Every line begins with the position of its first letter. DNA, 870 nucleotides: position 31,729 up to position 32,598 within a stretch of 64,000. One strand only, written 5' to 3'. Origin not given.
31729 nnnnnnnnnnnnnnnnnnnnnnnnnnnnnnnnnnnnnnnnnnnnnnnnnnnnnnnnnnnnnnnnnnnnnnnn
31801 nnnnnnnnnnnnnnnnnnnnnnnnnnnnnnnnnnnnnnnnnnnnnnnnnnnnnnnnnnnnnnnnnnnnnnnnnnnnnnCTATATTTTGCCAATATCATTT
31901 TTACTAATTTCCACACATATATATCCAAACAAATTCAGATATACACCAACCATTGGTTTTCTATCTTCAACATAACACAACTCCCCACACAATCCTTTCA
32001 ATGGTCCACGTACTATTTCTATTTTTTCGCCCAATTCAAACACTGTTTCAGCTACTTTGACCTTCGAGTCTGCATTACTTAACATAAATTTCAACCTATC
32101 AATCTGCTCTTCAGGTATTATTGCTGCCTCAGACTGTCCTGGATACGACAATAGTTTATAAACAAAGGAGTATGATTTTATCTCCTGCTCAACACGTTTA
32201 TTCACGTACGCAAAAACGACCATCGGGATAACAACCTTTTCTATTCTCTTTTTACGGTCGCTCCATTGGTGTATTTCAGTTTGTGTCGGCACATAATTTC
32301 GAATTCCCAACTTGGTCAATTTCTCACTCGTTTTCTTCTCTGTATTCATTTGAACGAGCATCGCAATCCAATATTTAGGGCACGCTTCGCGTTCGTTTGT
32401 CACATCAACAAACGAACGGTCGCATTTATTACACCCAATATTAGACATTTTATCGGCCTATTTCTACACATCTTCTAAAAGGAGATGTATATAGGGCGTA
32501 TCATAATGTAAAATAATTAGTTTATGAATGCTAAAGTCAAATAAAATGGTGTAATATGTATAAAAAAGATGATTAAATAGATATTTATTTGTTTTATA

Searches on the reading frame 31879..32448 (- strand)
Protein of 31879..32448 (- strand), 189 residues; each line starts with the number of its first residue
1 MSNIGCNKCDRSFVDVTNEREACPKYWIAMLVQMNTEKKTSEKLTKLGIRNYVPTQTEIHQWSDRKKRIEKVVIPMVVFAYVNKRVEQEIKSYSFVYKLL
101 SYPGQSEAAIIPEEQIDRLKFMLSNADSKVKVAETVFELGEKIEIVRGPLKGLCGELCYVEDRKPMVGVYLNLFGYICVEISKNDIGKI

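Call 7: search_protein_families(library=pfam, proteins=[window:31879-32448:-])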
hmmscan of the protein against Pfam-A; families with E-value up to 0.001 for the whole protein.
window:31879-32448:- (189 aa): 1 family
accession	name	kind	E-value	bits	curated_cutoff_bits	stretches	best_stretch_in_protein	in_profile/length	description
PF02357.24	NusG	-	8.9e-09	36.2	22.2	1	25-119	1-92/93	Transcription termination factor nusG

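Call 14: find_encoding_contigs(protein=window:31879-32448:-, flank=3000, max_places=10)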
Protein window:31879-32448:- (189 aa): 11 contigs read that carry it; 10 places shown.
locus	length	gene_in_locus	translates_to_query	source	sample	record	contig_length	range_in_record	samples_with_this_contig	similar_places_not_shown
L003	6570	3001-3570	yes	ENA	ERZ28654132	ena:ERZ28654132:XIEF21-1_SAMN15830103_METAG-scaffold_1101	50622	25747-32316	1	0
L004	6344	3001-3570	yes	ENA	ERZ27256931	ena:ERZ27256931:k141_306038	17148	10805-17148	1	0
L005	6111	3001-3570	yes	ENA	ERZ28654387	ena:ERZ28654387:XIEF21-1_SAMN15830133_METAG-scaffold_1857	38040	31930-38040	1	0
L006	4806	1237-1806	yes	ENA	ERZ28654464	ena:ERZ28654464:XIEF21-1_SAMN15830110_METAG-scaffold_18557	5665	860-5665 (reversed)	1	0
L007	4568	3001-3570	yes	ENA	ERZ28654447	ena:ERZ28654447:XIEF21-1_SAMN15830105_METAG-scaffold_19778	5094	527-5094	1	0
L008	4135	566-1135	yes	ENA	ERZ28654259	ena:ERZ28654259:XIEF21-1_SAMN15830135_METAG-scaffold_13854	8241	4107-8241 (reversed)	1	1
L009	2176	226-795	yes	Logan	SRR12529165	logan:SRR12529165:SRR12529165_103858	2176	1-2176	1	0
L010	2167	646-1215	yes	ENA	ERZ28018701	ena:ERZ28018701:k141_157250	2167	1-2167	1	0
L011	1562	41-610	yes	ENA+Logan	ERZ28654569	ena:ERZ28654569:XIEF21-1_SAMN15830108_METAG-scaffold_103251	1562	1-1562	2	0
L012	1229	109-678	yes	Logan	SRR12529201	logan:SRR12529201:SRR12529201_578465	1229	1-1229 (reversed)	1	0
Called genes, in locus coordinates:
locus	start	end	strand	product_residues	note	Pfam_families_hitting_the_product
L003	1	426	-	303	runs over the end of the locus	-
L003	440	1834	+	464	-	PF03331:LpxC, PF07977:FabA, PF22817:ApeP-like, PF22818:ApeI-like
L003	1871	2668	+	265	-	PF25087:GMPPB_C, PF14602:Hexapep_2 (faint), PF00132:Hexapep (weak), PF25084:LbH_EIF2B (weak), PF13720:Acetyltransf_11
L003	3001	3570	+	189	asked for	PF02357:NusG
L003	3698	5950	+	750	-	PF02861:Clp_N, PF00004:AAA (weak), PF13191:AAA_16 (weak), PF13401:AAA_22 (weak), PF17871:AAA_lid_9, PF07724:AAA_2, PF07728:AAA_5, PF10431:ClpB_D2-small, +10 more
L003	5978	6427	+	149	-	-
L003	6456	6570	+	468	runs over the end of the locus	PF17541:TssC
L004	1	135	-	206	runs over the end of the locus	-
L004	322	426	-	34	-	-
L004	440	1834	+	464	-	PF03331:LpxC, PF07977:FabA, PF22817:ApeP-like, PF22818:ApeI-like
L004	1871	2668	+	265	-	PF25087:GMPPB_C, PF14602:Hexapep_2 (faint), PF00132:Hexapep (weak), PF25084:LbH_EIF2B (weak), PF13720:Acetyltransf_11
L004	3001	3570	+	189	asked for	PF02357:NusG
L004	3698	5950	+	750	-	PF02861:Clp_N, PF00004:AAA (weak), PF13191:AAA_16 (weak), PF13401:AAA_22 (weak), PF17871:AAA_lid_9, PF07724:AAA_2, PF07728:AAA_5, PF10431:ClpB_D2-small, +10 more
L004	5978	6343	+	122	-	?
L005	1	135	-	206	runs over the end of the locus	-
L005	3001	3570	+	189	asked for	PF02357:NusG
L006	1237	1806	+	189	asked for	PF02357:NusG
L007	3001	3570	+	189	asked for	PF02357:NusG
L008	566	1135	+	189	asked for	PF02357:NusG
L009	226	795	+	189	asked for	PF02357:NusG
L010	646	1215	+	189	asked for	PF02357:NusG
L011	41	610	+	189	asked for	PF02357:NusG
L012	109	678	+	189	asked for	PF02357:NusG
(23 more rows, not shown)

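Call 20: find_homologous_proteins(query=window:31879-32448:-, max_evalue=1e-10)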
Query window:31879-32448:- (189 aa): 641 proteins with E <= 1e-10 among 677 candidates; the best 120 are listed.
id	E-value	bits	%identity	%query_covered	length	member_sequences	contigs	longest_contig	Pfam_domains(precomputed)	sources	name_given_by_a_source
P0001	1.8e-121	420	100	100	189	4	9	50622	PF02357.25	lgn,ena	-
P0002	5.9e-82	292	66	97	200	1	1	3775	PF02357.25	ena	-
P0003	1.4e-81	290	67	95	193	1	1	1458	PF02357.25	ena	-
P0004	3.1e-81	289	66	97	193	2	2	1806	PF02357.25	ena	-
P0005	4.5e-81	289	66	97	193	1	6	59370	PF02357.25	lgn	-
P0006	4.6e-81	289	67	95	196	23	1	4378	PF02357.25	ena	-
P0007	5.1e-81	289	66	97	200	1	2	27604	PF02357.25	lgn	-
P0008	8.0e-81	288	66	95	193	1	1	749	PF02357.25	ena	-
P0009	1.1e-80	288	66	95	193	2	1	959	PF02357.25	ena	-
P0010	1.1e-80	287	66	95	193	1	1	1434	PF02357.25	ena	-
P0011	1.8e-80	287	65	98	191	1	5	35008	PF02357.25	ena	-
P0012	2.3e-80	286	68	93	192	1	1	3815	PF02357.25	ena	-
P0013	6.9e-80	285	66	97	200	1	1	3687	PF02357.25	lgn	-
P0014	1.7e-79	284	68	94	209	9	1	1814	PF02357.25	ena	-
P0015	2.4e-79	283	66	98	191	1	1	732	PF02357.25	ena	-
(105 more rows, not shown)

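Call 22: find_related_loci(query=A1, collection=genome_contigs, flank=3500)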
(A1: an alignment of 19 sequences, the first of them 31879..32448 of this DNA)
Query A1 (189 aa) in genome_contigs; peptide patterns used: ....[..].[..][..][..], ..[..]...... (x = any residue, [..] = any of these).
599 stretches matched a pattern (row limit reached: there are more); 579 encode a relative of the query (tblastn E <= 1e-3); the best 80 are kept; 80 distinct loci.
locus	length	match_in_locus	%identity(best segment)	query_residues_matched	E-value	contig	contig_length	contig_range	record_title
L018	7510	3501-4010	62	17-186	1e-76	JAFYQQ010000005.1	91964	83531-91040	MAG: Bacteroidaceae bacterium isolate RGIG7333 Water_buffalos_Cecum-4__c49354, whole genome shotgun sequence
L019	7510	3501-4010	61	17-186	7e-76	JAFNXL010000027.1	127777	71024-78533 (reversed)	MAG: Bacteroidaceae bacterium isolate RGIG211 Dairy_cattle_Cecum-5__c244, whole genome shotgun sequence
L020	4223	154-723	59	1-186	1e-74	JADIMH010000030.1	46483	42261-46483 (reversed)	MAG: Candidatus Cryptobacteroides faecipullorum isolate B1-15692 B1M03__C192439_L46483_SRR9113712, whole genome shotgun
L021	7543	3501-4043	56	5-189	1e-66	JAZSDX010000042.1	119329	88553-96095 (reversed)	MAG: Muribaculaceae bacterium isolate T1900044595_TS20190061.MAGScoT_cleanbin_000004 SGB_657_k141_805810, whole genome s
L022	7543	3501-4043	56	5-189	1e-65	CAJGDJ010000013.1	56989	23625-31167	MAG: uncultured Muribaculaceae bacterium isolate MAG53 genome assembly, contig: k141_8213404_length_56989_cov_13.0080, w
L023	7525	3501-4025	55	12-186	2e-64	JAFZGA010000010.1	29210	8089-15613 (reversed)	MAG: Bacteroidaceae bacterium isolate RGIG7733 Water_buffalos_Rectum-3__c18, whole genome shotgun sequence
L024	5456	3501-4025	55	12-186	5e-64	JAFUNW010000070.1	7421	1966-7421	MAG: Bacteroidaceae bacterium isolate RGIG4665 Roe_deer_Rectum-5__c89679, whole genome shotgun sequence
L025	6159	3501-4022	52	14-187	2e-61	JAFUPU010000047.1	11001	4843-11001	MAG: Bacteroidaceae bacterium isolate RGIG4715 Roe_deer_Rectum.Co__c910538, whole genome shotgun sequence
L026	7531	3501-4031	53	6-183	1e-60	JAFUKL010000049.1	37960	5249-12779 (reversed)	MAG: Muribaculaceae bacterium isolate RGIG4576 Roe_deer_Rectum-2__c671598, whole genome shotgun sequence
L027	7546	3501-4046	52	1-183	2e-60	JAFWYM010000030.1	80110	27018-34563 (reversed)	MAG: Alistipes sp. isolate RGIG6186 Sheep_Rectum-1__c931, whole genome shotgun sequence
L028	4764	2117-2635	53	14-186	5e-60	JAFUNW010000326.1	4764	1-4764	MAG: Bacteroidaceae bacterium isolate RGIG4665 Roe_deer_Rectum-5__c468827, whole genome shotgun sequence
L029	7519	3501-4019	53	14-186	2e-58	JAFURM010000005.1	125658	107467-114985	MAG: Bacteroides sp. isolate RGIG4759 Roe_deer_Rectum.Co__c135071, whole genome shotgun sequence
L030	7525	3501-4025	50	12-186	2e-58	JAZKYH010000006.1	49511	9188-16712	MAG: Bacteroidaceae bacterium isolate T1900045104_TC20190098.MAGScoT_cleanbin_000010 SGB_4771_k141_1277865, whole genome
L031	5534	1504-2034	50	11-186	4e-58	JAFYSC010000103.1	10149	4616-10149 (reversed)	MAG: Bacteroidaceae bacterium isolate RGIG7371 Water_buffalos_Cecum-5__c694225, whole genome shotgun sequence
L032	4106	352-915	46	4-186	2e-55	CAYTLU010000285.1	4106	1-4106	MAG TPA_asm: uncultured Bacteroides sp. isolate SRP330255_co2_190 genome assembly, contig: k141_2479784, whole genome sh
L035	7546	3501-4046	48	7-184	3e-53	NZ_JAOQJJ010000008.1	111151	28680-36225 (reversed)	Bacteroides cellulolyticus strain Sanger_22 .13470_2_62.8, whole genome shotgun sequence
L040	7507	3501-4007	44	17-186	3e-46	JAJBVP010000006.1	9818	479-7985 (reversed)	MAG: Bacteroidales bacterium isolate U_127163 U_127163=NODE_744_length_9818_cov_26.750487, whole genome shotgun sequence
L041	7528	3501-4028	43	11-186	1e-44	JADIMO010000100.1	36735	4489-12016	MAG: Candidatus Cryptobacteroides merdavium isolate D5-748 D5M67__C258047_L36735_SRR9113728, whole genome shotgun sequen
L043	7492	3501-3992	40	17-181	1e-41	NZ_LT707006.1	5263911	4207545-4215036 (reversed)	Bacteroides bouchesdurhonensis strain Marseille-P2653T, whole genome shotgun sequence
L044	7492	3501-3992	39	17-181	2e-41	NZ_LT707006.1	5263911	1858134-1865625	Bacteroides bouchesdurhonensis strain Marseille-P2653T, whole genome shotgun sequence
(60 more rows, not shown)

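Call 43: search_protein_families(library=pfam, proteins=[L021:2007-3194:+, L022:1996-3183:+, L035:1978-3186:+, L040:1893-3143:+, L041:2016-3215:+, L026:1958-3151:+, L043:2155-3120:+, L044:2185-3153:+], max_evalue=0.0001)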
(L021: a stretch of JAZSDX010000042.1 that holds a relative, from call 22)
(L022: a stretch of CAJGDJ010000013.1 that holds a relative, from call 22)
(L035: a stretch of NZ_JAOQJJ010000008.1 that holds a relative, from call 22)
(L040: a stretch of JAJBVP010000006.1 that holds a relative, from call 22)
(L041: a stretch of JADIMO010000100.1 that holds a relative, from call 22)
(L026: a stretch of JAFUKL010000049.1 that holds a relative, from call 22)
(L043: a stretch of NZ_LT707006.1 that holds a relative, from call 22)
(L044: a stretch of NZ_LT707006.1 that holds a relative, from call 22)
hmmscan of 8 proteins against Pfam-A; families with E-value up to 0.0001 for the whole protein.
L021:2007-3194:+ (395 aa): 3 families
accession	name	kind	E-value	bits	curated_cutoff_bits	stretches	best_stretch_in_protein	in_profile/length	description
PF13102.12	Phage_int_SAM_5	-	1.6e-17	64.1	22.3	1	102-191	2-91/98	Phage integrase SAM-like domain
PF00589.27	Phage_integrase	-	1.7e-10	41.4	27.1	1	249-376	41-167/172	Phage integrase family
PF17293.8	Arm-DNA-bind_5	-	8e-10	39.6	22.6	1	6-87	1-82/87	Arm DNA-binding domain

L022:1996-3183:+ (395 aa): 3 families
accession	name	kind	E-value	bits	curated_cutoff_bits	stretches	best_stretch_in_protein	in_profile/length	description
PF13102.12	Phage_int_SAM_5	-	2.5e-18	66.7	22.3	1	102-193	2-94/98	Phage integrase SAM-like domain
PF00589.27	Phage_integrase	-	2.4e-10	40.9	27.1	1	249-376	41-167/172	Phage integrase family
PF17293.8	Arm-DNA-bind_5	-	1.5e-08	35.4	22.6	1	6-86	1-81/87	Arm DNA-binding domain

L035:1978-3186:+ (402 aa): 2 families
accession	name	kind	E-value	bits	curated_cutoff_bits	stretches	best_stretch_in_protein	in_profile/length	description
PF13102.12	Phage_int_SAM_5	-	1.2e-21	77.4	22.3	1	109-200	1-92/98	Phage integrase SAM-like domain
PF00589.27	Phage_integrase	-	1.2e-07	32.1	27.1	1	281-386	67-169/172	Phage integrase family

L040:1893-3143:+ (416 aa): 2 families
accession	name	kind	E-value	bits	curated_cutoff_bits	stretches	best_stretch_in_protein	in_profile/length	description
PF13102.12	Phage_int_SAM_5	-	2.4e-13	50.7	22.3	1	119-206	1-88/98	Phage integrase SAM-like domain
PF00589.27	Phage_integrase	-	1.5e-06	28.6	27.1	1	333-392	108-167/172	Phage integrase family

L041:2016-3215:+ (399 aa): 2 families
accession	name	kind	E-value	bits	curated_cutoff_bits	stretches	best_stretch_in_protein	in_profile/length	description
PF13102.12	Phage_int_SAM_5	-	4.7e-20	72.2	22.3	1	109-199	2-92/98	Phage integrase SAM-like domain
PF00589.27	Phage_integrase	-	5.2e-09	36.5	27.1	1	247-382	32-168/172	Phage integrase family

L026:1958-3151:+ (397 aa): 4 families
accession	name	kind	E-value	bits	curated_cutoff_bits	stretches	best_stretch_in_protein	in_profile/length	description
PF13102.12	Phage_int_SAM_5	-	2e-20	73.4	22.3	1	104-194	2-92/98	Phage integrase SAM-like domain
PF17293.8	Arm-DNA-bind_5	-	2.4e-10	41.2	22.6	1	18-90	14-85/87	Arm DNA-binding domain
PF00589.27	Phage_integrase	-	1.4e-08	35.1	27.1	1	245-378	35-167/172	Phage integrase family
PF02899.23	Phage_int_SAM_1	-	6.5e-05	23.6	22.3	0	122-188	17-83/83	Phage integrase, N-terminal SAM-like domain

L043:2155-3120:+ (321 aa): 2 families
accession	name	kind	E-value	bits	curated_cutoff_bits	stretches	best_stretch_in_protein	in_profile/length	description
PF13102.12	Phage_int_SAM_5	-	6.3e-17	62.2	22.3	1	10-93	5-88/98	Phage integrase SAM-like domain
PF00589.27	Phage_integrase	-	9.7e-10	38.9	27.1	1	144-290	31-167/172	Phage integrase family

L044:2185-3153:+ (322 aa): 3 families
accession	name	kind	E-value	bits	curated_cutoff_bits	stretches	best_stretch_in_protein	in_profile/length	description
PF13102.12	Phage_int_SAM_5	-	9.3e-19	68.1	22.3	1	15-100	3-88/98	Phage integrase SAM-like domain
PF00589.27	Phage_integrase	-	5.3e-12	46.3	27.1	1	154-297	34-167/172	Phage integrase family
PF02899.23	Phage_int_SAM_1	-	1.8e-05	25.4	22.3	0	19-91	2-76/83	Phage integrase, N-terminal SAM-like domain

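Call 45: find_encoding_contigs(protein=P0005, flank=3000, max_places=8)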
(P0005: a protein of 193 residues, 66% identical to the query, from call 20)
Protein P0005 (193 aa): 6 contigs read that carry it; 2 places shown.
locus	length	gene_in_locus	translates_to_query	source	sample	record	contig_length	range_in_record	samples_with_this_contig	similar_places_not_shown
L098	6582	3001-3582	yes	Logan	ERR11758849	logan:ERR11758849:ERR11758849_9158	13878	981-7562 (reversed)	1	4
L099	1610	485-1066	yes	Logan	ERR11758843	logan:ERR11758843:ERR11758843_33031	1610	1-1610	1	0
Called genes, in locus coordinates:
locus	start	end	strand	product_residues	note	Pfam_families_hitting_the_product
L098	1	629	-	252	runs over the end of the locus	PF13351:DUF4099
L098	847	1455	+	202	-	PF01551:Peptidase_M23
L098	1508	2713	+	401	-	PF13102:Phage_int_SAM_5, PF00589:Phage_integrase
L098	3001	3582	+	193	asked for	PF02357:NusG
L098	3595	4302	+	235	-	PF16697:Yop-YscD_cpl (weak), PF00498:FHA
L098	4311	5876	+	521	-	PF00069:Pkinase, PF07714:PK_Tyr_Ser-Thr, PF03109:ABC1 (weak)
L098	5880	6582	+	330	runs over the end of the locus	PF00069:Pkinase, PF07714:PK_Tyr_Ser-Thr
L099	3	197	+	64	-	?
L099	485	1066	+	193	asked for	PF02357:NusG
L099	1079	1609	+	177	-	?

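Call 46: find_encoding_contigs(protein=P0011, flank=3000, max_places=8)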
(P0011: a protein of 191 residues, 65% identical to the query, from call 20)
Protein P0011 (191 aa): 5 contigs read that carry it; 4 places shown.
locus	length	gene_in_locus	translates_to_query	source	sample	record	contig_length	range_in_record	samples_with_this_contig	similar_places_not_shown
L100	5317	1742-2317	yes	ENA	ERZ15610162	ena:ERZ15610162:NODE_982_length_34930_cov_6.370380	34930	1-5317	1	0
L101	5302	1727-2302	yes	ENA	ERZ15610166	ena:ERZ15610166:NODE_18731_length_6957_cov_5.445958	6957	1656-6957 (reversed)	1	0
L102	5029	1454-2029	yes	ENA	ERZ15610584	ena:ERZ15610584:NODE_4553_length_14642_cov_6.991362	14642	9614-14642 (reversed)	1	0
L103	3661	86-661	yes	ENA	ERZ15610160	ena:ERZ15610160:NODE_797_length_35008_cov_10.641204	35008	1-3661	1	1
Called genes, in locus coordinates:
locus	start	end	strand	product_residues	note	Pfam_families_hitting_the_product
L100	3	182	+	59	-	?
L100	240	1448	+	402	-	PF13102:Phage_int_SAM_5, PF00589:Phage_integrase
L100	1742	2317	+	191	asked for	PF02357:NusG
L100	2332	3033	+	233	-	PF00498:FHA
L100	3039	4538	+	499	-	PF00069:Pkinase, PF07714:PK_Tyr_Ser-Thr, PF03109:ABC1 (weak), PF00515:TPR_1 (weak), PF07719:TPR_2 (weak)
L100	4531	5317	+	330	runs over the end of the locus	PF00069:Pkinase, PF07714:PK_Tyr_Ser-Thr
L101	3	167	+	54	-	?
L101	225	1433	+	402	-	PF13102:Phage_int_SAM_5, PF00589:Phage_integrase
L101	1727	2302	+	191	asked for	PF02357:NusG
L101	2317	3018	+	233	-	PF00498:FHA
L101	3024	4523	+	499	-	PF00069:Pkinase, PF07714:PK_Tyr_Ser-Thr, PF03109:ABC1 (weak), PF00515:TPR_1 (weak), PF07719:TPR_2 (weak)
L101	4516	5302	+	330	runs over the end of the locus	PF00069:Pkinase, PF07714:PK_Tyr_Ser-Thr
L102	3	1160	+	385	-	?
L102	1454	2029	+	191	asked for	PF02357:NusG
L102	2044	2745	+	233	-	PF00498:FHA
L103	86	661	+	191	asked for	PF02357:NusG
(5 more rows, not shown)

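Call 49: find_encoding_contigs(protein=P0011, flank=10000, max_places=2)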
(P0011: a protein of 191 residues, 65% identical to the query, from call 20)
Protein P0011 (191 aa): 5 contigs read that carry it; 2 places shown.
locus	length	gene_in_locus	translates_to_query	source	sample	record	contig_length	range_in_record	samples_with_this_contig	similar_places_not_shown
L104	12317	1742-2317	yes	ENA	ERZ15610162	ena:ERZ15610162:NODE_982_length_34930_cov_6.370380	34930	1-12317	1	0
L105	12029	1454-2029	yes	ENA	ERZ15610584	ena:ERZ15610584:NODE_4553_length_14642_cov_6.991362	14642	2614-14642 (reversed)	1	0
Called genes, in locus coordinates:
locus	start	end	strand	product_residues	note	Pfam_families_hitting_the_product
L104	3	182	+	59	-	?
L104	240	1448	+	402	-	PF13102:Phage_int_SAM_5, PF00589:Phage_integrase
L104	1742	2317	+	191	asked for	PF02357:NusG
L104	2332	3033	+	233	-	PF00498:FHA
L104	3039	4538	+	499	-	PF00069:Pkinase, PF07714:PK_Tyr_Ser-Thr, PF03109:ABC1 (weak), PF00515:TPR_1 (weak), PF07719:TPR_2 (weak)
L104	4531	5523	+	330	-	PF00069:Pkinase, PF07714:PK_Tyr_Ser-Thr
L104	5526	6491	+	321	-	PF00481:PP2C (weak), PF13672:PP2C_2, PF07228:SpoIIE (weak)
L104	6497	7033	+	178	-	PF00498:FHA, PF16697:Yop-YscD_cpl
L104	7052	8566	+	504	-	PF00498:FHA, PF16697:Yop-YscD_cpl (faint), PF00498:FHA, PF00089:Trypsin, PF13365:Trypsin_2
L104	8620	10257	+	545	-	PF14903:WG_beta_rep (faint)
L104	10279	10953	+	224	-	PF13505:OMP_b-brl, PF13568:OMP_b-brl_2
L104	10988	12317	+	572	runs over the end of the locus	-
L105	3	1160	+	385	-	?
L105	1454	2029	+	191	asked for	PF02357:NusG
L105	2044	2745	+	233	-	PF00498:FHA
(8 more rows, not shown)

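Call 51: search_protein_families(library=ncbifam, proteins=[window:31879-32448:-, L100:240-1448:+], max_evalue=0.001)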
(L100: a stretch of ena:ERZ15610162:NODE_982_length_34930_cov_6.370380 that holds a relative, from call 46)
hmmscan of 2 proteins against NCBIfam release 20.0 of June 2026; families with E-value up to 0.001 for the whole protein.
window:31879-32448:- (189 aa): 4 families
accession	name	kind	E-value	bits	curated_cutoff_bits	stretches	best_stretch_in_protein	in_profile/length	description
NF033644.1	antiterm_UpxY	subfamily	1.6e-38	132.3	100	1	27-185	1-163/164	UpxY family transcription antiterminator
NF033641.1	antiterm_LoaP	exception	2.6e-13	50.4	125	1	27-176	1-153/166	antiterminator LoaP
TIGR00922.1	nusG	equivalog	2.5e-07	30.7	135.7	1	51-188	34-171/172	transcription termination/antitermination protein NusG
TIGR01955.1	RfaH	equivalog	0.00012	22.1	144.5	1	31-153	5-125/159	transcription/translation regulatory transformer protein RfaH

L100:240-1448:+ (402 aa): 4 families
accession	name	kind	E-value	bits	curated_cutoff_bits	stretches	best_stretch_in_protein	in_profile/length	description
NF001399.0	PRK00283.1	subfamily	2.1e-13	50.2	279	1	121-384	18-282/300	tyrosine recombinase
TIGR02224.1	recomb_XerC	equivalog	2.6e-13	50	335.15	1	121-383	9-275/295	tyrosine recombinase XerC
NF040815.2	recomb_XerA_Arch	equivalog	9.7e-13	48.3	220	1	124-384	11-253/263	site-specific tyrosine recombinase/integron integrase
TIGR02225.1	recomb_XerD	equivalog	1.8e-12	47.2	329.6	1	122-386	10-275/290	site-specific tyrosine recombinase XerD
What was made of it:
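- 31879..32448 (-): UpxY-family NusG paralogue (189 aa), first gene of the operon. Pfam NusG (call 7); NCBIfam NF033644 antiterm_UpxY, 132 bits against a cutoff of 100 (call 51); 641 homologues (call 20)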

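Call 54: find_encoding_contigs(protein=P0002, flank=3000, max_places=5)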
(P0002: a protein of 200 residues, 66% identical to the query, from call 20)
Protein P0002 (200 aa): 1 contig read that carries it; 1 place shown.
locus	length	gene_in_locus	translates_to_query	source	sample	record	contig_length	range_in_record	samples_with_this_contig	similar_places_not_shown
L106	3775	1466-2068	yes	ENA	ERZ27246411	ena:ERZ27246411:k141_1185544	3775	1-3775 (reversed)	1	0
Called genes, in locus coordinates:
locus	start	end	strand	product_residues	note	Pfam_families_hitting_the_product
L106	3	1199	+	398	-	?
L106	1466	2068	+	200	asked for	PF02357:NusG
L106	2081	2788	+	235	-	PF16697:Yop-YscD_cpl (weak), PF00498:FHA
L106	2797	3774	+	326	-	?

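Call 55: find_encoding_contigs(protein=P0006, flank=3000, max_places=5)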
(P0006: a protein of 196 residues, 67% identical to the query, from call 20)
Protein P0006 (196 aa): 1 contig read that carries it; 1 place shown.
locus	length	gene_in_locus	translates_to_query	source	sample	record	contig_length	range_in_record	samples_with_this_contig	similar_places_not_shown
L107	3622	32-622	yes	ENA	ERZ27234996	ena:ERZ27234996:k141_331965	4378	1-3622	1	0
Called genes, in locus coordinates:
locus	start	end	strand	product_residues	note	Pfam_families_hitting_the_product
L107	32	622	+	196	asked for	PF02357:NusG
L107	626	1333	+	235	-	PF16697:Yop-YscD_cpl (weak), PF00498:FHA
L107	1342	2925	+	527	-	PF00069:Pkinase, PF07714:PK_Tyr_Ser-Thr, PF03109:ABC1 (weak)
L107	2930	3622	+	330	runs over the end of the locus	PF00069:Pkinase, PF07714:PK_Tyr_Ser-Thr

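Call 56: find_encoding_contigs(protein=P0012, flank=3000, max_places=5)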
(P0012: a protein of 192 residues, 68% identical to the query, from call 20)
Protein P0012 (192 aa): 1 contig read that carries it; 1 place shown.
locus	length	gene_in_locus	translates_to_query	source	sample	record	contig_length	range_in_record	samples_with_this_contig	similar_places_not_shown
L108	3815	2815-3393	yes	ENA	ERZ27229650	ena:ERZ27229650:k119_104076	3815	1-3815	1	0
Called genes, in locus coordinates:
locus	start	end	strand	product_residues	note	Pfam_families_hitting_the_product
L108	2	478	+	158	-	?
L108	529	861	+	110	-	PF08274:Zn_Ribbon_YjdM, PF09723:Zn_ribbon_8 (faint), PF03831:YjdM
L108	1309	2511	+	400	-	PF13102:Phage_int_SAM_5, PF00589:Phage_integrase (weak)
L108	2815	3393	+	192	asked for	PF02357:NusG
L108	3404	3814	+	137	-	?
